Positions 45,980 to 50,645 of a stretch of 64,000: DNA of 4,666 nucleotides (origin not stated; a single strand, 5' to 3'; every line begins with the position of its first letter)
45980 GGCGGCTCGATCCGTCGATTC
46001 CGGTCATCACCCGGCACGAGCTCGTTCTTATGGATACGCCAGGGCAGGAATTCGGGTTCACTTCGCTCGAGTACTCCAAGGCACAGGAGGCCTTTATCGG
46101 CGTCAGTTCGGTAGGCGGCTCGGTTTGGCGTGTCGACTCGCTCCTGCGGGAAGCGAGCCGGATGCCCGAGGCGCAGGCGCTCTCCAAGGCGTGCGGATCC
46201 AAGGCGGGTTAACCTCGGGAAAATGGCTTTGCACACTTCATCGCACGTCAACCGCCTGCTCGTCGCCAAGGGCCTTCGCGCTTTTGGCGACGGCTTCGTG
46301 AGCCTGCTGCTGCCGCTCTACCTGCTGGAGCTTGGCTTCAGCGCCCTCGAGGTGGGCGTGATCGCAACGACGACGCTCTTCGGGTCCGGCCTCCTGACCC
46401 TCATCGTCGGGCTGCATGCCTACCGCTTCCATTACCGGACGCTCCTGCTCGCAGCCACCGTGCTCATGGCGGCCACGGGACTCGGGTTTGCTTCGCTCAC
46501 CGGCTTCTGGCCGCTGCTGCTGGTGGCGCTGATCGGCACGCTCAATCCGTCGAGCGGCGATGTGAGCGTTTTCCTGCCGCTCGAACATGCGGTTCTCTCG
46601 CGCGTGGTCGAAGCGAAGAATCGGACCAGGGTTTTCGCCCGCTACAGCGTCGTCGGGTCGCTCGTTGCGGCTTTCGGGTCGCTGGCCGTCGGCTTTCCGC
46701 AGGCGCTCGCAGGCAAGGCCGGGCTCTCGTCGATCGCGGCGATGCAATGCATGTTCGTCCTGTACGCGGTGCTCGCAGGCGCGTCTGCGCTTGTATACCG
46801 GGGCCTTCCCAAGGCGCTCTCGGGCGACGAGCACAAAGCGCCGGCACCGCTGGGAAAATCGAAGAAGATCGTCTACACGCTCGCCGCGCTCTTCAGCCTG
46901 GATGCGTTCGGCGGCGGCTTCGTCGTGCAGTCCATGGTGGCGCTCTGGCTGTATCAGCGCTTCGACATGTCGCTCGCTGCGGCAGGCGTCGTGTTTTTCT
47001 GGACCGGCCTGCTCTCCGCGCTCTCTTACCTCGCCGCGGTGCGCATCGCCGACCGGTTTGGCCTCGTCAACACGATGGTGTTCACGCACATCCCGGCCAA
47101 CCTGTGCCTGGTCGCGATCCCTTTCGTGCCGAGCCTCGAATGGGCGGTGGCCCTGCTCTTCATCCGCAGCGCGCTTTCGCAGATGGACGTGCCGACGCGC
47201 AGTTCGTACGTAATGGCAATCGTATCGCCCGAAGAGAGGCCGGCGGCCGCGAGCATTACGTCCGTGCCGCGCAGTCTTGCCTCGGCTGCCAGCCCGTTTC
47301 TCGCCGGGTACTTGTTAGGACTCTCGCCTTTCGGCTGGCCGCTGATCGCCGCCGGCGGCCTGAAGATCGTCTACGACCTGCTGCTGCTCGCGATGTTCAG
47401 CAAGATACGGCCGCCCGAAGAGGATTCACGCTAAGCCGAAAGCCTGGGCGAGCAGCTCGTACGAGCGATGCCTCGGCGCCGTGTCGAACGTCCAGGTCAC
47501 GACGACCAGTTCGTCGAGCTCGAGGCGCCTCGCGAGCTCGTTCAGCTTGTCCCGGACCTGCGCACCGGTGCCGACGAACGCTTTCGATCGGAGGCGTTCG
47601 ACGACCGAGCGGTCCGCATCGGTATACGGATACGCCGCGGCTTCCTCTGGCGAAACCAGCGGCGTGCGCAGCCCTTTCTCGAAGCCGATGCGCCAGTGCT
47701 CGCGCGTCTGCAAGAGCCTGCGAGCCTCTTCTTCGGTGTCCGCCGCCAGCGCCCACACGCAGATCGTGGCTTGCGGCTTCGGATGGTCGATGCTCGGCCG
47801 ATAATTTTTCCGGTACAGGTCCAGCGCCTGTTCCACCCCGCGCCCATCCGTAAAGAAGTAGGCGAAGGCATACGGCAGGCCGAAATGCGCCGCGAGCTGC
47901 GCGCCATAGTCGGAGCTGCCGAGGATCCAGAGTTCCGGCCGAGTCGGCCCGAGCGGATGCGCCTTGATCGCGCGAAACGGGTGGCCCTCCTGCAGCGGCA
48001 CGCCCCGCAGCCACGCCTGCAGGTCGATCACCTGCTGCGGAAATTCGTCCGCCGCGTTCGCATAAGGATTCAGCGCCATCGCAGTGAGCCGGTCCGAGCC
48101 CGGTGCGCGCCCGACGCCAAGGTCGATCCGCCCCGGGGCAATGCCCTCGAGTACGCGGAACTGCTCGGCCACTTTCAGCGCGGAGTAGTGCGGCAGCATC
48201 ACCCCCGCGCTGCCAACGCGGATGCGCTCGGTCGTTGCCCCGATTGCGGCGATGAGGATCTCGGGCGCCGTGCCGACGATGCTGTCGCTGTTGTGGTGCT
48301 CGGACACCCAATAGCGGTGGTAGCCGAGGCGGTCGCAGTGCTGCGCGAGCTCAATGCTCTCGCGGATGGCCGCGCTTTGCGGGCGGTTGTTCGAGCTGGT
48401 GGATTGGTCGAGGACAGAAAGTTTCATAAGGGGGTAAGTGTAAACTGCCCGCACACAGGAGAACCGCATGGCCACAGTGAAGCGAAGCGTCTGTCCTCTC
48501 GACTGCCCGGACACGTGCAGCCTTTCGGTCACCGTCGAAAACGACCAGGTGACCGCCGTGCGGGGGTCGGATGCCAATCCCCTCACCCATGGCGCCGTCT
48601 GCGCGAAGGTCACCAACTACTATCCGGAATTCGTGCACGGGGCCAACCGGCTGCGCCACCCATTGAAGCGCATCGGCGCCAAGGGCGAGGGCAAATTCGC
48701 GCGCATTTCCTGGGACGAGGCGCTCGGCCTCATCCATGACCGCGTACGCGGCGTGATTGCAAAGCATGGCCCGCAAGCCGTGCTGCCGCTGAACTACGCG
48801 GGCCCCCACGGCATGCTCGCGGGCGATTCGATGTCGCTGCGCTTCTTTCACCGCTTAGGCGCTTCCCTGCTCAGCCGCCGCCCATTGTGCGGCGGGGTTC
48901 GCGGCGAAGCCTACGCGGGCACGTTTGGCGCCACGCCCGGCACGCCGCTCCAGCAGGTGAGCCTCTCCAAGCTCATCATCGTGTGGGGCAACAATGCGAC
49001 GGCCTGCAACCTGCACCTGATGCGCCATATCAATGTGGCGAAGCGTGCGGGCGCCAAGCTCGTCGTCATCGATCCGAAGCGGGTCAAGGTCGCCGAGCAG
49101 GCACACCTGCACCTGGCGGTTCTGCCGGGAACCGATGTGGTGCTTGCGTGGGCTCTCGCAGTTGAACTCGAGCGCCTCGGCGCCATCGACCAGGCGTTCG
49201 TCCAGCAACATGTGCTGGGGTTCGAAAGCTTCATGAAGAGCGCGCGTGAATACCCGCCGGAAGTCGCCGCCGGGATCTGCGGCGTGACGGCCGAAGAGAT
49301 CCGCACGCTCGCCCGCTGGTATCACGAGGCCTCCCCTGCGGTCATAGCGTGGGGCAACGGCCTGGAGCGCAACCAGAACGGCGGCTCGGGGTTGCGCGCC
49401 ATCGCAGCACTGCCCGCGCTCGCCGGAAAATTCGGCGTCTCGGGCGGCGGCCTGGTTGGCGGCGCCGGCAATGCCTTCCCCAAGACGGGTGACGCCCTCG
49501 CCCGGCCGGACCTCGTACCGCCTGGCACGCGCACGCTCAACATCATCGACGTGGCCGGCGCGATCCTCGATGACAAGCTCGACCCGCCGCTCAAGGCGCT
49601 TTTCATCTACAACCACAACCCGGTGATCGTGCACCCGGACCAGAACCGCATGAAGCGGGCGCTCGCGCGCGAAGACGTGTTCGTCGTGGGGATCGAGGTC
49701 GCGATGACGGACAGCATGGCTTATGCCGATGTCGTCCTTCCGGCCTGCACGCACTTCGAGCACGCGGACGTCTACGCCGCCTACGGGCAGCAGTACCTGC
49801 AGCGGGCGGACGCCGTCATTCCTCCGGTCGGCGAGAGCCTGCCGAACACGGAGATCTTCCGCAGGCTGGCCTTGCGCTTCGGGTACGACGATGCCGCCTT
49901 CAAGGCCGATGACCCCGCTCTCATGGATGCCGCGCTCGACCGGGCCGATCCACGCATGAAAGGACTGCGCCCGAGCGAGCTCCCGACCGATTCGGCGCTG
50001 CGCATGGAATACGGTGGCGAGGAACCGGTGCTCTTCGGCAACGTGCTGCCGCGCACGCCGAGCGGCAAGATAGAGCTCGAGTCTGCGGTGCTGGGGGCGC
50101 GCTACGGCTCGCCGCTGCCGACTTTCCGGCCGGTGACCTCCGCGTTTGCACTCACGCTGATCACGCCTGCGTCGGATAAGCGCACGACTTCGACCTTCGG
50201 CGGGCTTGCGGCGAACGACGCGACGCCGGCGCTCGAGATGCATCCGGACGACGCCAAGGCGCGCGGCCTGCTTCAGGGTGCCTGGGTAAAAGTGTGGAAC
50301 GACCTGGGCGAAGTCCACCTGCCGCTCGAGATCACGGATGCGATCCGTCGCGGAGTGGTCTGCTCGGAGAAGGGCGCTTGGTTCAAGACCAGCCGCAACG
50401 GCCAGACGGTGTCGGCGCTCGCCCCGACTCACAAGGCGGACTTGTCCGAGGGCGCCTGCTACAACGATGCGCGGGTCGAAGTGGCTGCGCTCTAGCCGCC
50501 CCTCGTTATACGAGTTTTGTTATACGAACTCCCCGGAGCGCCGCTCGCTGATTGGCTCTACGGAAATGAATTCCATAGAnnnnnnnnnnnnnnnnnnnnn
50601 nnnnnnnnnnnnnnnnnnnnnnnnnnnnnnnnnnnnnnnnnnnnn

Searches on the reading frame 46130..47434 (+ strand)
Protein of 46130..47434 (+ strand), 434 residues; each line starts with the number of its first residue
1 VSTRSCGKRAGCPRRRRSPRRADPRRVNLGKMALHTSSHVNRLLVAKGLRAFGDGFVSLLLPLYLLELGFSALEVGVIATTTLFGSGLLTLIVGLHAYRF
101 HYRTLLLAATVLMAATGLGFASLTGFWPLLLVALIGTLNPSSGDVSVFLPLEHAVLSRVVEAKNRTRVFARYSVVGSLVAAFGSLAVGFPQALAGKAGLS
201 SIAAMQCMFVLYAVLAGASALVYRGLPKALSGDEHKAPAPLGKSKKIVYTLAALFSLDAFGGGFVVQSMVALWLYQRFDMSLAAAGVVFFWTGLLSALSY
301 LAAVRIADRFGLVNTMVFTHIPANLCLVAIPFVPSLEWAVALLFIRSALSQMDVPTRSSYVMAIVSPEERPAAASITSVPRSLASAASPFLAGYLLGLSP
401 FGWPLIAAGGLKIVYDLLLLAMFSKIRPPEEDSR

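Call 79: search_protein_families(library=pfam, proteins=[window:46130-47434:+], max_evalue=0.00001)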
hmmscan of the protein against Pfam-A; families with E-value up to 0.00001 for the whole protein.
window:46130-47434:+ (434 aa): 1 family
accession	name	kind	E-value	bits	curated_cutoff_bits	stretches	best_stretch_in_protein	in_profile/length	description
PF07690.21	MFS_1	-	1.5e-28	100.2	33.4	2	45-345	3-303/347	Major Facilitator Superfamily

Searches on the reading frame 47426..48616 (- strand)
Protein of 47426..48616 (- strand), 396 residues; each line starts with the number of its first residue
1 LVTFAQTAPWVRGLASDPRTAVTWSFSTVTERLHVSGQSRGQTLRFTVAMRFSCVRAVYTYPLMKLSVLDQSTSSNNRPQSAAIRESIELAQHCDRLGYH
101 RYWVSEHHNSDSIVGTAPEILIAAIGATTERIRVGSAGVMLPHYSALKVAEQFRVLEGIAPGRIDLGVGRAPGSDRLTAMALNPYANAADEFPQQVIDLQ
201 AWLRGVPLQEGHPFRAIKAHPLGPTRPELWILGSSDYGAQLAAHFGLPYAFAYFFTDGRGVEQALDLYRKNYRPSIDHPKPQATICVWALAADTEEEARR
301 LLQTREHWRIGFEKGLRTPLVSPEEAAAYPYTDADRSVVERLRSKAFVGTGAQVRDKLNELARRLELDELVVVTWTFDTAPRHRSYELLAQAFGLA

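Call 79: search_protein_families(library=pfam, proteins=[window:47426-48616:-], max_evalue=0.00001)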
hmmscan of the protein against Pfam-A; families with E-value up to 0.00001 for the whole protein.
window:47426-48616:- (396 aa): 1 family
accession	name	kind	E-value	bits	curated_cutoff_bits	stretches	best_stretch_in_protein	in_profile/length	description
PF00296.26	Bac_luciferase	-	5.3e-38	131.6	27.9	1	64-363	1-309/314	Luciferase-like monooxygenase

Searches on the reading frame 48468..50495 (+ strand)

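Call 79: search_protein_families(library=pfam, proteins=[window:48468-50495:+], max_evalue=0.00001)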
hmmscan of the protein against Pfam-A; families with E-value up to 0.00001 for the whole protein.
window:48468-50495:+ (675 aa): 3 families
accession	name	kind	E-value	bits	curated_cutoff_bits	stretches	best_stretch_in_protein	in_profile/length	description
PF00384.28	Molybdopterin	-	1.1e-43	150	24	1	61-468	1-351/353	Molybdopterin oxidoreductase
PF01568.27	Molydop_binding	-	1e-16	61.3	26.8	1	563-666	2-107/110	Molydopterin dinucleotide binding domain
PF04879.21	Molybdop_Fe4S4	-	7.6e-11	42.3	22.7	1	3-50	2-48/55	Molybdopterin oxidoreductase Fe4S4 domain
